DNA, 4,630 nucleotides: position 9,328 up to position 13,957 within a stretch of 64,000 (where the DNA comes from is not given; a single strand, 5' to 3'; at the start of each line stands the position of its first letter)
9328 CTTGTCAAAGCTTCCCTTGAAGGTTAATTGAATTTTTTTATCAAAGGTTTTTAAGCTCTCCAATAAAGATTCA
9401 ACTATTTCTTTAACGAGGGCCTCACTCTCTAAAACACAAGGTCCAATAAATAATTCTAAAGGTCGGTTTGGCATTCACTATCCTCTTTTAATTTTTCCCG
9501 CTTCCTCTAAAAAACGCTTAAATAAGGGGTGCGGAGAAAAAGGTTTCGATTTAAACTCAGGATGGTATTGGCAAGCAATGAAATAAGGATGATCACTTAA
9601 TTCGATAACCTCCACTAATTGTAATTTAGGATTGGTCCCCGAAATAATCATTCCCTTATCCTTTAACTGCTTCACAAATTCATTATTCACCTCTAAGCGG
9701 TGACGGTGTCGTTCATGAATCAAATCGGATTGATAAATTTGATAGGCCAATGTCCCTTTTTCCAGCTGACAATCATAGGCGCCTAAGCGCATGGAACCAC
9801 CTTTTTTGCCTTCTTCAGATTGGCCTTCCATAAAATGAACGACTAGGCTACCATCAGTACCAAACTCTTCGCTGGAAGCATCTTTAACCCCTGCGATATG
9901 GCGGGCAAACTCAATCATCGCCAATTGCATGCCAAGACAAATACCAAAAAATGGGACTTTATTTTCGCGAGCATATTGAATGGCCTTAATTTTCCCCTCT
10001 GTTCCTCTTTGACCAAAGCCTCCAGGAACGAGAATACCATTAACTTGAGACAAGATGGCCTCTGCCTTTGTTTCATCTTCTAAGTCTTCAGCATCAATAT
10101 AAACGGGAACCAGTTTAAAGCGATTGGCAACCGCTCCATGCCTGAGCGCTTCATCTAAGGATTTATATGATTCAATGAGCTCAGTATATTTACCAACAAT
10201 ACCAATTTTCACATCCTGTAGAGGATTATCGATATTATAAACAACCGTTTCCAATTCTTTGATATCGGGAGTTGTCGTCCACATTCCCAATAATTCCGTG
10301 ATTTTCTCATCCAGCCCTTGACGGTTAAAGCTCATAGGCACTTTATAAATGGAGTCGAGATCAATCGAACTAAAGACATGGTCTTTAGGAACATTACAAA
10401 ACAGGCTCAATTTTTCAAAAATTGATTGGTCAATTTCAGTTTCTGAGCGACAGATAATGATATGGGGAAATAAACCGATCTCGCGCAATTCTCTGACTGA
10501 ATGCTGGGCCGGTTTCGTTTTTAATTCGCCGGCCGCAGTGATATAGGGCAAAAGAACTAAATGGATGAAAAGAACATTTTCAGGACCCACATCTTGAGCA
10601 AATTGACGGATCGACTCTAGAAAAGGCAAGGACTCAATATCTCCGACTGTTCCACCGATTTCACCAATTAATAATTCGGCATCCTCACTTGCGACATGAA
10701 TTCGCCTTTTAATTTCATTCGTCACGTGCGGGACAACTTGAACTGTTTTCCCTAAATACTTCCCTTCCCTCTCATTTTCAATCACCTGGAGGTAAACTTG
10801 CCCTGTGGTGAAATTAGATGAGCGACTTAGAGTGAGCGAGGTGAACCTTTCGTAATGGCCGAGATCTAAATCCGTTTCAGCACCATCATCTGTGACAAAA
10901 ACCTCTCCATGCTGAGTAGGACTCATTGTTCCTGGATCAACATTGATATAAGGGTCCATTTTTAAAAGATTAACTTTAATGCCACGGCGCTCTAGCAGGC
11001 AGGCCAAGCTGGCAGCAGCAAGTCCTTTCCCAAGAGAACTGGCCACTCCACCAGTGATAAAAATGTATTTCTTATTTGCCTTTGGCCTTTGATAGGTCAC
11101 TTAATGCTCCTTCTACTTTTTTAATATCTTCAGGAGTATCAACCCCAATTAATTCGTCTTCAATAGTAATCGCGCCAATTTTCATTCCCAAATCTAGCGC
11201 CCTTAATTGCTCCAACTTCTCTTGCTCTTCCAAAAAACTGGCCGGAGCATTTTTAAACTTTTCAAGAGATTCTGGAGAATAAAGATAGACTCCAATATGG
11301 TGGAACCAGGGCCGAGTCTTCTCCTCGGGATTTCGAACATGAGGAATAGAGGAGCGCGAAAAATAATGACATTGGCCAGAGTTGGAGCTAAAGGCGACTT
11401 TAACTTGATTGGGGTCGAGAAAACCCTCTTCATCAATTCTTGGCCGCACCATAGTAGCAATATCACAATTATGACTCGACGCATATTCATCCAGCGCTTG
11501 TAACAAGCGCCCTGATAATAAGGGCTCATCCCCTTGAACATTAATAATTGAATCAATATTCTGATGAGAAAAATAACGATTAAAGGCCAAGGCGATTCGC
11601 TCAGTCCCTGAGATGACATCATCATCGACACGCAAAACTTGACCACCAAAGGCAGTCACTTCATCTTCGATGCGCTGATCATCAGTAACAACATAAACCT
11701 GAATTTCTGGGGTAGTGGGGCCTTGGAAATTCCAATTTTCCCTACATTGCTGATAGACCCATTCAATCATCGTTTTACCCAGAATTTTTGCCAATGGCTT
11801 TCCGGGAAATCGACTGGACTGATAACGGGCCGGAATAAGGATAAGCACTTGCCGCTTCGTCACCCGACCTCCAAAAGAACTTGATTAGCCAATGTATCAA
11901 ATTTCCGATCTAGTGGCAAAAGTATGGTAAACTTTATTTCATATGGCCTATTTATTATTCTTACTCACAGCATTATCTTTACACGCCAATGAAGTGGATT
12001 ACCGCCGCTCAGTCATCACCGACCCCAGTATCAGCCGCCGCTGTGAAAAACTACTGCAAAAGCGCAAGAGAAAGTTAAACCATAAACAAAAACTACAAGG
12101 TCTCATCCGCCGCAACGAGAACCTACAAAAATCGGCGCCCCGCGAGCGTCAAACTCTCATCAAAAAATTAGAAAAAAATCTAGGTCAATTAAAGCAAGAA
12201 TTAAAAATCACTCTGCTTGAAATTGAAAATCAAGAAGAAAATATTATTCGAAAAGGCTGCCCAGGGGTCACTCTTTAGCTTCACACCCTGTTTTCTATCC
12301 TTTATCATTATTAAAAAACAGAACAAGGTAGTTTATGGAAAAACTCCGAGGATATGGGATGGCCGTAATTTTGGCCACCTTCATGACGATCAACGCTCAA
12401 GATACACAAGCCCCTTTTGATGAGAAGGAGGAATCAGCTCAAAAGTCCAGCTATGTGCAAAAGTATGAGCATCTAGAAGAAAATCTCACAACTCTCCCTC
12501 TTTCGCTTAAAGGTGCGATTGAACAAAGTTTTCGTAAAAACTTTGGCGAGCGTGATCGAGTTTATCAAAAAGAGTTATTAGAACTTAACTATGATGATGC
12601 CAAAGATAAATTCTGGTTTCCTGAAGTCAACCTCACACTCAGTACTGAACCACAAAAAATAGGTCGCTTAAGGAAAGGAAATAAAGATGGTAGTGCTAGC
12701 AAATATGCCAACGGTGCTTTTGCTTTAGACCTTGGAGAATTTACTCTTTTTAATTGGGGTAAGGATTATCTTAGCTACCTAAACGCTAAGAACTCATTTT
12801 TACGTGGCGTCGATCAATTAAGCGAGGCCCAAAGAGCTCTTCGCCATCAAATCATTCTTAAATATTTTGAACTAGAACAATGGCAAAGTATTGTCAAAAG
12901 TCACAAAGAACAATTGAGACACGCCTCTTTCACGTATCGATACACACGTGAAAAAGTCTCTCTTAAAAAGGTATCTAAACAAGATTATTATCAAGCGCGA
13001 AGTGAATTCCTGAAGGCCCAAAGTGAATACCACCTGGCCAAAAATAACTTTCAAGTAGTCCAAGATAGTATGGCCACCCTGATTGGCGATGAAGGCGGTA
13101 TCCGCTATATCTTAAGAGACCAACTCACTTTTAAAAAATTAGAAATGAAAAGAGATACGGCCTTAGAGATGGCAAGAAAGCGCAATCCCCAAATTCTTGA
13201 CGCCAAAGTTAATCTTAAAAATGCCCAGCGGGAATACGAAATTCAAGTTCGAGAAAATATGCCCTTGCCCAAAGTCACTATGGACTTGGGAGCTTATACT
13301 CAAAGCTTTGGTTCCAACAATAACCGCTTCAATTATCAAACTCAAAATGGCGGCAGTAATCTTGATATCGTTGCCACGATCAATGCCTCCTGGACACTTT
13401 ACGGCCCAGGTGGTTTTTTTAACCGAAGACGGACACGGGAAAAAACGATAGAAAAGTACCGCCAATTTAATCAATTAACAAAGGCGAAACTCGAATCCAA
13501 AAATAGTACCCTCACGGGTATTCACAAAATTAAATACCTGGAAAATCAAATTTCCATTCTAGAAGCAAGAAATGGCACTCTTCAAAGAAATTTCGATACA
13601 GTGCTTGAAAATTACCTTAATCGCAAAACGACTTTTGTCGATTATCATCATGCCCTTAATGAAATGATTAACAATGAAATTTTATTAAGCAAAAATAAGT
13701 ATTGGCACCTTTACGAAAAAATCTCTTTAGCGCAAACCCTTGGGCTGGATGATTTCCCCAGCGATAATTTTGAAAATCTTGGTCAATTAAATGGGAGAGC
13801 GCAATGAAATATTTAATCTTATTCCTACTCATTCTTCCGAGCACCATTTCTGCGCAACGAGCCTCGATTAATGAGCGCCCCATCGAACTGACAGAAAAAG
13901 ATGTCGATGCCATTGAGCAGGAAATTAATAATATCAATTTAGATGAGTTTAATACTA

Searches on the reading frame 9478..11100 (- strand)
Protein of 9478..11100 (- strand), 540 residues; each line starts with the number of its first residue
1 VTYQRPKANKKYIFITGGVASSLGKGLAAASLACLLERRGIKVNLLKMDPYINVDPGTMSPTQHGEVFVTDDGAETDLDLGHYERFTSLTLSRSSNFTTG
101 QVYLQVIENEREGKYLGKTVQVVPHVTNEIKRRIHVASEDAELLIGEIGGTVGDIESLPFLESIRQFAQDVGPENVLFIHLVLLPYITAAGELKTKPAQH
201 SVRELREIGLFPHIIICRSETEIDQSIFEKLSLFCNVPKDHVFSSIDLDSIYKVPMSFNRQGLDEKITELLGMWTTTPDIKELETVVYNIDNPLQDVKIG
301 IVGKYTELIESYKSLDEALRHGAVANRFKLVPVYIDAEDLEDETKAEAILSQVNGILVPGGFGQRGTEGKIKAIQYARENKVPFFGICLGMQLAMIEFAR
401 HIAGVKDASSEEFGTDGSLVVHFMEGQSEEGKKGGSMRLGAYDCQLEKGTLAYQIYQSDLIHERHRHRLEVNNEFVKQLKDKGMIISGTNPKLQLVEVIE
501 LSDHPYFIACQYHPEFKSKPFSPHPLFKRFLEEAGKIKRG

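Call 42: search_protein_families(library=pfam, proteins=[window:9478-11100:-], max_evalue=0.00001)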
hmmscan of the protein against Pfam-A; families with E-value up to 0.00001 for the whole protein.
window:9478-11100:- (540 aa): 3 families
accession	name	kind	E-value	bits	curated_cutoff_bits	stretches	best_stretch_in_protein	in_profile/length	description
PF06418.20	CTP_synth_N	-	1.1e-120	402.4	26.1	1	11-272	1-264/265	CTP synthase N-terminus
PF00117.34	GATase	-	8e-40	137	22.8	1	308-532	2-189/190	Glutamine amidotransferase class-I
PF07722.19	Peptidase_C26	-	1.8e-09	38.1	20.5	1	371-515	95-219/219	Peptidase C26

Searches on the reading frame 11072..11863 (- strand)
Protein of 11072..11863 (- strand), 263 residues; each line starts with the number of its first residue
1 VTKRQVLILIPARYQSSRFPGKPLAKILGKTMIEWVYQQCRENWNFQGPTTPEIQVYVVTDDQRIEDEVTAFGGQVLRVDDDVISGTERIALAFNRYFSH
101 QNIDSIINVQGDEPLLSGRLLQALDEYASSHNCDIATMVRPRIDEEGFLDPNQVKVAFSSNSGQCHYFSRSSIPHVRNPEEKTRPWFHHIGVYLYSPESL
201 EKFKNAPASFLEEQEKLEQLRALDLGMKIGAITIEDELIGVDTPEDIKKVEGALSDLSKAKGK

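Call 42: search_protein_families(library=pfam, proteins=[window:11072-11863:-], max_evalue=0.00001)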
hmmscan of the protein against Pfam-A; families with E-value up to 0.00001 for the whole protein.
window:11072-11863:- (263 aa): 2 families
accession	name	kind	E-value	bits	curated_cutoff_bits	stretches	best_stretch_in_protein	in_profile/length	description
PF02348.25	CTP_transf_3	-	3.3e-44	151.7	22.6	1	8-229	2-217/217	Cytidylyltransferase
PF12804.13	NTP_transf_3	-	3.5e-07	31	27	1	16-177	9-142/160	MobA-like NTP transferase domain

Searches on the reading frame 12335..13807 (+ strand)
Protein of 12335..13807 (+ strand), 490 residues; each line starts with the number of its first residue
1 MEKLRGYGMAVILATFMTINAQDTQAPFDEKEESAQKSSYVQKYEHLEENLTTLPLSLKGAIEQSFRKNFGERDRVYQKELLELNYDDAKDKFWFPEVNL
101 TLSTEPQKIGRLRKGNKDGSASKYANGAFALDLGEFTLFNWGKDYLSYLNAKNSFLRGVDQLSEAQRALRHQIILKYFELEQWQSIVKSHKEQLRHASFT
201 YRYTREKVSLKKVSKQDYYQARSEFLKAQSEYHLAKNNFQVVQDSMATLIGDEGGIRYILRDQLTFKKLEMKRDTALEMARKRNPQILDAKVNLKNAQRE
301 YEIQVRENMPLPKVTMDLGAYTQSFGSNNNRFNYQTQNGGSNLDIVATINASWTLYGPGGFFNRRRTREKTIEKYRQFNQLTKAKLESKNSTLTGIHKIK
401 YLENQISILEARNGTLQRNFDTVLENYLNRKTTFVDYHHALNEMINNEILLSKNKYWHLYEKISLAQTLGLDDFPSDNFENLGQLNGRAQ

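Call 42: search_protein_families(library=pfam, proteins=[window:12335-13807:+], max_evalue=0.00001)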
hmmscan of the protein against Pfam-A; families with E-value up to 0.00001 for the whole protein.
window:12335-13807:+ (490 aa): 1 family
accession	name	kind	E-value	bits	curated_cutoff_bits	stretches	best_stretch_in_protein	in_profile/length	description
PF02321.23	OEP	-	1.9e-21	77.2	22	2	79-250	22-186/187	Outer membrane efflux protein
